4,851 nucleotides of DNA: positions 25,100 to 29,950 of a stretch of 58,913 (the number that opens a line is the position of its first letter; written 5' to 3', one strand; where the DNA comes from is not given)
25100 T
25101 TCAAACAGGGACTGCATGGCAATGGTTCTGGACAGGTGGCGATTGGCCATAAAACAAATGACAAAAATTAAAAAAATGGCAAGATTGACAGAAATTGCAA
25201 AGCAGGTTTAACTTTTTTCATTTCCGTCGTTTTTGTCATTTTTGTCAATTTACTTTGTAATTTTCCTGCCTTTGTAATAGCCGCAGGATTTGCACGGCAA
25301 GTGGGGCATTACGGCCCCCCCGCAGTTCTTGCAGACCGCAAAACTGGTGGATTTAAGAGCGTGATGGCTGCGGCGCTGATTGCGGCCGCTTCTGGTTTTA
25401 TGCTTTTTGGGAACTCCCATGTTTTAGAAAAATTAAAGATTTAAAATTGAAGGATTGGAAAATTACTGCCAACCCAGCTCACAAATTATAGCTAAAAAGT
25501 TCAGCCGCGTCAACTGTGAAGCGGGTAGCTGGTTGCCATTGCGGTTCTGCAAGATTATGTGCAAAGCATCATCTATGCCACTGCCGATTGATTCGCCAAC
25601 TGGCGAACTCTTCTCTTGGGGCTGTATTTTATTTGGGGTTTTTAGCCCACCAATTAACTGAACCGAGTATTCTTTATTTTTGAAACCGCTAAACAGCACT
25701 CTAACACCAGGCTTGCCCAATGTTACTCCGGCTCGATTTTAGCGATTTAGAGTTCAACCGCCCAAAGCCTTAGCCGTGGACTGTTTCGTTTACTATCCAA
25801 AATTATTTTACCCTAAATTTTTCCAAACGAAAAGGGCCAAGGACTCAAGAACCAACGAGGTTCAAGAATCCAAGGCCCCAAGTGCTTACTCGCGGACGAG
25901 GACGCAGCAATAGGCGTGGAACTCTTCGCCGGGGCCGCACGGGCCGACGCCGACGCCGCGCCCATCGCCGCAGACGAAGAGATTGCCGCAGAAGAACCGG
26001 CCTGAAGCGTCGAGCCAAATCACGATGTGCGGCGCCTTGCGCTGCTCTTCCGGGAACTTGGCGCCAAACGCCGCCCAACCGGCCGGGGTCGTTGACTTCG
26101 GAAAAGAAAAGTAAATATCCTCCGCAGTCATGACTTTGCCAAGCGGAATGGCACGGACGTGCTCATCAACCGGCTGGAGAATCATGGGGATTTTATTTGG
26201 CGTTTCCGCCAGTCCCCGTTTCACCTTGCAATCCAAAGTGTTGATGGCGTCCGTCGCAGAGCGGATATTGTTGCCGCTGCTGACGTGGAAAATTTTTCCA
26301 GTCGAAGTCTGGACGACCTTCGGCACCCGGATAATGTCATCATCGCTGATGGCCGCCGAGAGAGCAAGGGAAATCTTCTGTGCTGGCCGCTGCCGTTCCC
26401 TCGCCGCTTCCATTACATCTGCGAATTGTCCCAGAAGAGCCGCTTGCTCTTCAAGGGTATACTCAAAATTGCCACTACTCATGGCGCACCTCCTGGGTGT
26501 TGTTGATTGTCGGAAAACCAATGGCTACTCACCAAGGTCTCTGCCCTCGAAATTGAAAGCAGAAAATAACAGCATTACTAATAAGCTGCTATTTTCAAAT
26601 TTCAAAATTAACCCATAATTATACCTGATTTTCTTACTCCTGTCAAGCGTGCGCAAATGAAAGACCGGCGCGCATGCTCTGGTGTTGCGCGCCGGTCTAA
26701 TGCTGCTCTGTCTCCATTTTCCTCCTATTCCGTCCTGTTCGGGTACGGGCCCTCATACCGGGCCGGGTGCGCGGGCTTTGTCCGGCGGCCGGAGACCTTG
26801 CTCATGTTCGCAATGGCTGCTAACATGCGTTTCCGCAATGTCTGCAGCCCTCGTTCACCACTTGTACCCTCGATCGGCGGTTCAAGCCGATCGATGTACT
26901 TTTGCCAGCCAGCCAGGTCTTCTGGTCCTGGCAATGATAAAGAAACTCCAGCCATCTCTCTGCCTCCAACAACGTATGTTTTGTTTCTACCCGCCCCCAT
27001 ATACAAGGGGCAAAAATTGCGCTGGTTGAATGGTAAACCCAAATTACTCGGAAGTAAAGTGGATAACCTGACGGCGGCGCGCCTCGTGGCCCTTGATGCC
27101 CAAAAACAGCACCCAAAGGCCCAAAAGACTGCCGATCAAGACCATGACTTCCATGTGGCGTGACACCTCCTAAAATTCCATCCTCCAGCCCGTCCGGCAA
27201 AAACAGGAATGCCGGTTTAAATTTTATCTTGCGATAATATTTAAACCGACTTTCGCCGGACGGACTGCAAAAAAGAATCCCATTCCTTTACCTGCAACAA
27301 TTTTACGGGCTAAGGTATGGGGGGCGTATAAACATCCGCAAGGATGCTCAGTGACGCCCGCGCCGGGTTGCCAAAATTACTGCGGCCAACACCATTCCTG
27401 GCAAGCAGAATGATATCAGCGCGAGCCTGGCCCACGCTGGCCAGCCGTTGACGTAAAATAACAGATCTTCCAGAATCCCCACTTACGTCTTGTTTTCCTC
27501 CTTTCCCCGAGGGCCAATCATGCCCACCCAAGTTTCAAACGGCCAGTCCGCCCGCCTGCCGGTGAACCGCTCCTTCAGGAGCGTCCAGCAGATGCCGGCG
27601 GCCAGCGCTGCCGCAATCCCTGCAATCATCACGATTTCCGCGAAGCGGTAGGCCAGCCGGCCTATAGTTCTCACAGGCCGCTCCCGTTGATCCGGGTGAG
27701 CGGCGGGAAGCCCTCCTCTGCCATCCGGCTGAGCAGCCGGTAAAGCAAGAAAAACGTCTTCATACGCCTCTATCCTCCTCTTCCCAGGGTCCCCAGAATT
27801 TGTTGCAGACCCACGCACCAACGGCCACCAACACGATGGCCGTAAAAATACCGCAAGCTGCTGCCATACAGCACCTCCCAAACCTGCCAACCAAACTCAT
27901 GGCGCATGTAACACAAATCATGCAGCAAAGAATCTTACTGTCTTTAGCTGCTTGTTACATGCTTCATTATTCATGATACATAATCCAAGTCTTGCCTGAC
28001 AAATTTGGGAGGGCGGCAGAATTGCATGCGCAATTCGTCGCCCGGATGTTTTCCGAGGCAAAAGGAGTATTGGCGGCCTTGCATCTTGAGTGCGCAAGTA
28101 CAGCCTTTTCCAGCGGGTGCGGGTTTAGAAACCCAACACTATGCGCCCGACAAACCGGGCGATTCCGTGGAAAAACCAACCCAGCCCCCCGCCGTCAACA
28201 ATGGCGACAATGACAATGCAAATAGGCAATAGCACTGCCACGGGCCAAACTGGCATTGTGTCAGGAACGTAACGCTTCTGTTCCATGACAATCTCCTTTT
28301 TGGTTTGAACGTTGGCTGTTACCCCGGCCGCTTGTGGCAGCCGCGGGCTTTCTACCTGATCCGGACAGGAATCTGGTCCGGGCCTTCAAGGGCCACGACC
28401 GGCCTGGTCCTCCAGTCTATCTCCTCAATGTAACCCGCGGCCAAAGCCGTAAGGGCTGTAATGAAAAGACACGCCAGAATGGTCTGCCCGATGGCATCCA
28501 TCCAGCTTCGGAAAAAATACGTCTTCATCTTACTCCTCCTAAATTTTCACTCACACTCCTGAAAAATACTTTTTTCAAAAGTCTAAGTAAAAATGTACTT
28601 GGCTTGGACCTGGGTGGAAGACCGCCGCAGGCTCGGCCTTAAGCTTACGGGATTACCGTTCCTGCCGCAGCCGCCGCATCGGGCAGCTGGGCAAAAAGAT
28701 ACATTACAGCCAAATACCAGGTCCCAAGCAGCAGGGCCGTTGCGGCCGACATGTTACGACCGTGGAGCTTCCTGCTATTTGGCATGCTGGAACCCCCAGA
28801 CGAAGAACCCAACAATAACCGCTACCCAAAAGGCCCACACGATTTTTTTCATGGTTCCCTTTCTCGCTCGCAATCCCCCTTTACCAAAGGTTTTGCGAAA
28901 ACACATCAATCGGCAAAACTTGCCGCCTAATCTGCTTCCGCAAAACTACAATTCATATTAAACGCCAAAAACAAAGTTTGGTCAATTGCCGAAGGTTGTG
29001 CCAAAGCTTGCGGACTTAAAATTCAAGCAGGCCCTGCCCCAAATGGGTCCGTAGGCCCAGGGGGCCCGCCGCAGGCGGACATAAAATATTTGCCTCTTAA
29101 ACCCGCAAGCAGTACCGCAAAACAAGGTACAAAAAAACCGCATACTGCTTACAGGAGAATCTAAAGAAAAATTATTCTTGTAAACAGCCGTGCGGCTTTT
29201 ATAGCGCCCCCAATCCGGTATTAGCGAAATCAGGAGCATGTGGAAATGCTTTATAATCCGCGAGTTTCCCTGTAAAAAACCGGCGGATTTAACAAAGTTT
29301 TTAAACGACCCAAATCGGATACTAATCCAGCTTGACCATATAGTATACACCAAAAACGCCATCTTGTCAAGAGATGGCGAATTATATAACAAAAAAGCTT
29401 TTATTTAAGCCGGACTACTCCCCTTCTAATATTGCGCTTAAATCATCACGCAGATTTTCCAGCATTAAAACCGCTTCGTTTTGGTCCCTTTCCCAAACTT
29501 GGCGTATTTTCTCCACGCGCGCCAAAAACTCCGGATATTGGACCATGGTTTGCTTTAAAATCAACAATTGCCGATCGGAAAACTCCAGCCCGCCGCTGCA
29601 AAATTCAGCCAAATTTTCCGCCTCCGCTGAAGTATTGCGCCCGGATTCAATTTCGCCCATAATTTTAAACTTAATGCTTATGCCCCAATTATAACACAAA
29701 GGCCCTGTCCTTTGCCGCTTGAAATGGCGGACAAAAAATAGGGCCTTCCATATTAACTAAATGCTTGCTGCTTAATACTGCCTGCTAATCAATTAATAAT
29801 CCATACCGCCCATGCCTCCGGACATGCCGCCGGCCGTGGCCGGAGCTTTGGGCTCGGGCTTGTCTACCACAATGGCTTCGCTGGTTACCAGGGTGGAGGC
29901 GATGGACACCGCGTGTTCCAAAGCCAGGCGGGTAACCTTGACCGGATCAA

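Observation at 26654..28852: GC-rich island of nine or more 25-76-aa micro-ORFs, mostly single-TM, invisible to the ORF track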

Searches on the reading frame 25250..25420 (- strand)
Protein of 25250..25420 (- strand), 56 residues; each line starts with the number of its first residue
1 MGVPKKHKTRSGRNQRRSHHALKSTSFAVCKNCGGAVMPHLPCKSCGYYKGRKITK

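Call 10: find_encoding_contigs(protein=window:25250-25420:-, flank=10000, max_places=10)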
Protein window:25250-25420:- (56 aa): no gene with exactly this product is on record in the collection.

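Call 29: find_related_loci(query=window:25253-25420:-, collection=genome_contigs, flank=7000)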
Query seq(56 aa) (56 aa) in genome_contigs; peptide patterns used: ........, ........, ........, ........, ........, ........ (x = any residue, [..] = any of these).
600 stretches matched a pattern (row limit reached: there are more); 57 encode a relative of the query (tblastn E <= 1e-3); 57 distinct loci.
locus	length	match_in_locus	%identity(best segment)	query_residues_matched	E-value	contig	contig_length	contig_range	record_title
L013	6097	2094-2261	89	1-56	2e-31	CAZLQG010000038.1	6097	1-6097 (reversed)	MAG TPA_asm: uncultured Candidatus Saccharibacteria bacterium isolate SRP178699_co2_524 genome assembly, contig: NODE_15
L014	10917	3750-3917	88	1-56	2e-31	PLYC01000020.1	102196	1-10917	MAG: Candidatus Doudnabacteria bacterium isolate palsa_1336 73.20120700_P3D.308_contig_10016, whole genome shotgun seque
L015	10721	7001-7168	88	1-56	1e-30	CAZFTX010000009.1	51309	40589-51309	MAG TPA_asm: uncultured Candidatus Saccharibacteria bacterium isolate SRP342105_co1_257 genome assembly, contig: NODE_81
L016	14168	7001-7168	82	1-56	4e-28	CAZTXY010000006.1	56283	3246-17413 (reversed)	MAG TPA_asm: uncultured Candidatus Saccharibacteria bacterium isolate SRP192515_co2_146 genome assembly, contig: NODE_33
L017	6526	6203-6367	78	1-55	3e-26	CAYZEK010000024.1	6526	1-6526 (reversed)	MAG TPA_asm: uncultured Candidatus Saccharibacteria bacterium isolate binchicken_co245_329 genome assembly, contig: NODE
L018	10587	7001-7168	79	1-56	3e-26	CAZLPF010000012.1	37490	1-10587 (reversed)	MAG TPA_asm: uncultured Candidatus Saccharibacteria bacterium isolate binchicken_co105_70 genome assembly, contig: NODE_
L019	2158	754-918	78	1-55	5e-26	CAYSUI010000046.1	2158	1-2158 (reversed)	MAG TPA_asm: uncultured Candidatus Saccharibacteria bacterium isolate SRP298887_co1_137 genome assembly, contig: NODE_81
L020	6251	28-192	76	1-55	5e-26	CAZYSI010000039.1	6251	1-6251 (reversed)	MAG TPA_asm: uncultured Candidatus Saccharibacteria bacterium isolate binchicken_co326_102 genome assembly, contig: NODE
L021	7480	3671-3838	77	1-56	6e-26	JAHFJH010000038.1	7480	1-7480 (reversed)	MAG: Candidatus Doudnabacteria bacterium isolate nzgw381 NODE_8454_length_7481_cov_3.931386, whole genome shotgun sequen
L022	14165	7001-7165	76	1-55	2e-25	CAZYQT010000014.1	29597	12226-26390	MAG TPA_asm: uncultured Candidatus Saccharibacteria bacterium isolate SRP192515_co1_368 genome assembly, contig: NODE_13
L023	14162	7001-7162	74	1-54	4e-25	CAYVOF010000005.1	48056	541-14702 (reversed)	MAG TPA_asm: uncultured Candidatus Saccharibacteria bacterium isolate SRP192515_co2_194 genome assembly, contig: NODE_43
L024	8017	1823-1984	74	1-54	1e-23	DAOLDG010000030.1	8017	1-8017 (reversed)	MAG TPA_asm: Candidatus Doudnabacteria bacterium isolate AMR_MDS_0148 NODE_1693_length_8017_cov_4.462070, whole genome s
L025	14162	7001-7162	72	1-54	1e-23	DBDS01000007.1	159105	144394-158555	MAG TPA_asm: Patescibacteria group bacterium UBA926 UBA926_contig_211, whole genome shotgun sequence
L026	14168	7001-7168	75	1-56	1e-23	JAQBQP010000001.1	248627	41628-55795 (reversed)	MAG: Candidatus Doudnabacteria bacterium isolate RYN_376 scaffold_1974305, whole genome shotgun sequence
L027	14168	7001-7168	66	1-56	2e-22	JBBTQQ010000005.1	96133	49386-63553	MAG: Patescibacteria group bacterium isolate H41-bin257_1 H41_bin257_1_000000000005, whole genome shotgun sequence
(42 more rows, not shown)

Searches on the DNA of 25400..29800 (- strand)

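Call 7: search_rna_families(source=window, start=25400, end=29800, threshold=evalue, max_evalue=1)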
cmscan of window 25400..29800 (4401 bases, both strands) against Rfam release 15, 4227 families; matches with E-value up to 1: 1.
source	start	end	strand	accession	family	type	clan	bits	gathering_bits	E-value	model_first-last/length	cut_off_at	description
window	27175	27278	-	RF04195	MIR6217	Gene; miRNA;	-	23.2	110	0.046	1-228/228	no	MIR6217 microRNA precursor family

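Call 32: search_rna_families(sources=[L009, L013, L014, L015, L018, L021, L022, L023, L025, L031], threshold=gathering)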
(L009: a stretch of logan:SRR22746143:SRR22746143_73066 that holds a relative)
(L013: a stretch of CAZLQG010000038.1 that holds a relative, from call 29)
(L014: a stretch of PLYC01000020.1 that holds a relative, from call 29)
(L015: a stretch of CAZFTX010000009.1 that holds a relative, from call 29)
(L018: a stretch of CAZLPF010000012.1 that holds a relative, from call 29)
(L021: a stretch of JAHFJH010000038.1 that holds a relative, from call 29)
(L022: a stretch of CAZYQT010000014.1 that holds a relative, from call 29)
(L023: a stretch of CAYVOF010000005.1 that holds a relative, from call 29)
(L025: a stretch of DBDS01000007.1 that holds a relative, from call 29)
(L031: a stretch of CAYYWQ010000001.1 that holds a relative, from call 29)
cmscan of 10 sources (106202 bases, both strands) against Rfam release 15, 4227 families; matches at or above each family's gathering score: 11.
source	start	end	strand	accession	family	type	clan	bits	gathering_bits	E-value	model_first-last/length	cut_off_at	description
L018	8343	8413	+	RF00005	tRNA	Gene; tRNA;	CL00001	69.3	29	8.3e-13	1-71/71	no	tRNA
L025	11578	11651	-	RF00005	tRNA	Gene; tRNA;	CL00001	66.5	29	4.7e-12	1-71/71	no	tRNA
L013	5513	5583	+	RF00005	tRNA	Gene; tRNA;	CL00001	65.1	29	1.1e-11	1-71/71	no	tRNA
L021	4896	4966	-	RF00005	tRNA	Gene; tRNA;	CL00001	63.4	29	3.4e-11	1-71/71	no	tRNA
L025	11047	11118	-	RF00005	tRNA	Gene; tRNA;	CL00001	63.3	29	3.5e-11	1-71/71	no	tRNA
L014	5985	6055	+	RF00005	tRNA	Gene; tRNA;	CL00001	62.9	29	4.5e-11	1-71/71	no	tRNA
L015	8113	8184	+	RF00005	tRNA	Gene; tRNA;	CL00001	60.6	29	2.1e-10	1-71/71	no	tRNA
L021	5167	5238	+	RF00005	tRNA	Gene; tRNA;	CL00001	60.6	29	2.1e-10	1-71/71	no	tRNA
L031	8212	8283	-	RF00005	tRNA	Gene; tRNA;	CL00001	60.6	29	2.1e-10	1-71/71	no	tRNA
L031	9966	10072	+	RF00162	SAM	Cis-reg; riboswitch;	CL00012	57.1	44.4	2.4e-10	1-108/108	no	SAM riboswitch aptamer (S box leader)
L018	10538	10587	-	RF00005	tRNA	Gene; tRNA;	CL00001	31.4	29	0.022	22-71/71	5'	tRNA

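Call 63: build_rna_model(alignment_id=A2, structure=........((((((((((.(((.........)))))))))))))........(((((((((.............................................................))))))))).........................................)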
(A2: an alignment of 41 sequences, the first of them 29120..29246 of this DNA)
Model R1 built from alignment A2 (41 sequences, 172 columns); structure: as given.
model positions 125; base pairs 22; branch points 1; effective number of sequences 3.6; information 0.59 bits per position. Calibrated on 0.2 Mb of random sequence (short: E-values are rough).
structure used (alignment columns):
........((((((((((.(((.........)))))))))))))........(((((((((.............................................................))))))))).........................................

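Call 64: search_with_rna_model(model_id=R1, sources=[window, L013, L014, L015, L016, L017, L018, L019, L020, L021, L022, L023, L024, L025, L026, L027, L028, L029, L030, L031, L032, L033, L034, L035, L036, L037, L038, L039, L040, L041, L042, L043, L044, L045, L046, L047, L048, L049, L050, L051, L052, L053, L054, L055, L056, L057, L058, L059, L060, L061, L062, L063, L064, L065, L066, L067, L068, L069, L003, L007, L008], max_evalue=1)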
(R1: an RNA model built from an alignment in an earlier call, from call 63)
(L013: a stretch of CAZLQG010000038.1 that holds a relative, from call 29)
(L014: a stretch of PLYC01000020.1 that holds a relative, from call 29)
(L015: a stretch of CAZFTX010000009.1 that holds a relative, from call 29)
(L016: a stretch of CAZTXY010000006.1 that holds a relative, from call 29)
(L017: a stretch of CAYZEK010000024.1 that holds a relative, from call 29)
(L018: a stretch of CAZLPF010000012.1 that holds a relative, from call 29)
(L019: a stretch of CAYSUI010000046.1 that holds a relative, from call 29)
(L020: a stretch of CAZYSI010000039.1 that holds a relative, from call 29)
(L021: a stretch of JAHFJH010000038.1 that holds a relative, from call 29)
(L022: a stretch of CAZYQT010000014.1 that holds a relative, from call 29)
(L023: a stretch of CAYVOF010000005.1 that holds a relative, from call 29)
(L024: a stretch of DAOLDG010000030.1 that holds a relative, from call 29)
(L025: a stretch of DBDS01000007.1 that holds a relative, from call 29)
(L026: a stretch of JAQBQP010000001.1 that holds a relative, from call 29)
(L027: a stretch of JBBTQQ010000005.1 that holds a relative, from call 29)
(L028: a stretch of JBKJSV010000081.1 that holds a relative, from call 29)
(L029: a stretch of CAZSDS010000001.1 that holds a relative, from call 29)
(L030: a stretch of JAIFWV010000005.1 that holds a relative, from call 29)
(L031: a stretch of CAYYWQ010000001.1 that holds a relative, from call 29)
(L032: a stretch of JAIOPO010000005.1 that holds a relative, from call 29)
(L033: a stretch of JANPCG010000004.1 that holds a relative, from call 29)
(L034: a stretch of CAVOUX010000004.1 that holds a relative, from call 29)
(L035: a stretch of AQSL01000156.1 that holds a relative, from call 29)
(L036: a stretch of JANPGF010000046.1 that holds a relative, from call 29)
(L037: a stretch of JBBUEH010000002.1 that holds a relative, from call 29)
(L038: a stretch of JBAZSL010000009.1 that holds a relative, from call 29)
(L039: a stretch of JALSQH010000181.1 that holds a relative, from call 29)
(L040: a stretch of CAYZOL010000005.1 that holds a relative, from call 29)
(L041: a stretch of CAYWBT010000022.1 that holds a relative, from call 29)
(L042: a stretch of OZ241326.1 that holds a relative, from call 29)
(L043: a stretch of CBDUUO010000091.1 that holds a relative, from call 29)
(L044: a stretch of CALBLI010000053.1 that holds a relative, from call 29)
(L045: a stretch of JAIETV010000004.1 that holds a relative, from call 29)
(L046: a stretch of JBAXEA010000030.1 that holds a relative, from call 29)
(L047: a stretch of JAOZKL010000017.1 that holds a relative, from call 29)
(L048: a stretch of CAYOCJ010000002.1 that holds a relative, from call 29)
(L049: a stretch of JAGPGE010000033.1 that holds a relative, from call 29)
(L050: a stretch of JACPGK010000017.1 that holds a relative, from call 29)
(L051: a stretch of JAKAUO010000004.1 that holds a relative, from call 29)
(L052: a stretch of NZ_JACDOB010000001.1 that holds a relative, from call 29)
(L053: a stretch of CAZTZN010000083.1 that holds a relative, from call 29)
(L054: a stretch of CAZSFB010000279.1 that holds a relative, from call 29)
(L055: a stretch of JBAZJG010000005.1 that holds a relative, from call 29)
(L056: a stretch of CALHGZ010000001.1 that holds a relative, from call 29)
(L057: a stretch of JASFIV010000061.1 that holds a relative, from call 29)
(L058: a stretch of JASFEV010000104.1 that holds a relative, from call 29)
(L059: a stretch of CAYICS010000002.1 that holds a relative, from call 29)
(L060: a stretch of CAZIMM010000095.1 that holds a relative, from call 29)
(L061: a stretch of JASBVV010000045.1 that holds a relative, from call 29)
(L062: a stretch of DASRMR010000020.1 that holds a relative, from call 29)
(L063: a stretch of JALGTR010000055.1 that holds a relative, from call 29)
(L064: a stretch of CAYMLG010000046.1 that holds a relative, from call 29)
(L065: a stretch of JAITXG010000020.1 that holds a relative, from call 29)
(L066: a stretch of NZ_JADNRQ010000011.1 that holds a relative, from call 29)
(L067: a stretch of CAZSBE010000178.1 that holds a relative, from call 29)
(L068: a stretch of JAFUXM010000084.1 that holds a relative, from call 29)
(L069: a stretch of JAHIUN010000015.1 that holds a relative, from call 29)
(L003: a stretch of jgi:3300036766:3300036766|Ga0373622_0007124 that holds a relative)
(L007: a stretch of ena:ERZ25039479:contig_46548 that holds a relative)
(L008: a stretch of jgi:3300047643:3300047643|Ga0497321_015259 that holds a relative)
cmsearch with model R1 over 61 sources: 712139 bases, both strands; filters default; matches with E-value up to 1: 21.
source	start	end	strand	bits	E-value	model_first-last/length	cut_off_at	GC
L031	4565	4691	+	118.7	5.9e-25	1-125/125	no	0.34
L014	319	443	+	107.2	2.9e-22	1-125/125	no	0.38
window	29113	29243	-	106.5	4.2e-22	1-125/125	no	0.43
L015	5859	5990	+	98.9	2.5e-20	1-125/125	no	0.39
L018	3948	4069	+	92.8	6.7e-19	1-125/125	no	0.48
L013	286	399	+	83.7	9.2e-17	1-125/125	no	0.44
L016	4715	4848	+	72.3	4.3e-14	1-125/125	no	0.42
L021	1520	1643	+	64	3.9e-12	1-125/125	no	0.48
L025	5883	6036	+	60.7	2.4e-11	1-125/125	no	0.47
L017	4690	4782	+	56.2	2.6e-10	1-125/125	no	0.42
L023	5964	6114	+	55.5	3.9e-10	1-125/125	no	0.47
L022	5414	5503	+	54.9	5.2e-10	1-125/125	no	0.4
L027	6728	6843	+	54.8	5.6e-10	1-125/125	no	0.4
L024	748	899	+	47.8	2.4e-08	1-125/125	no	0.43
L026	6777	6890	+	44.7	1.3e-07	1-125/125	no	0.39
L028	2216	2329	+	36.4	1.2e-05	1-125/125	no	0.43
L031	4607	4671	-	23.7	0.011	42-104/125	no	0.26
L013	310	420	-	22.6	0.019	1-125/125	no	0.46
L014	340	442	-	21.8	0.031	1-125/125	no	0.38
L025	7122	7201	+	16.5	0.53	1-125/125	no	0.36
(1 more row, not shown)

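Call 82: search_dna_similar(query=window:26654-29340:-, collection=phages, mode=distant, max_rows=5)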
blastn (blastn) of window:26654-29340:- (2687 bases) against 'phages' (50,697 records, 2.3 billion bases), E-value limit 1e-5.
No match.

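Call 83: search_dna_similar(query=window:26654-29340:-, collection=plasmids, mode=distant, max_rows=5)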
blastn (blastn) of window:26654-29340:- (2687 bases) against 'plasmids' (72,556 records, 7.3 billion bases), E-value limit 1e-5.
No match.
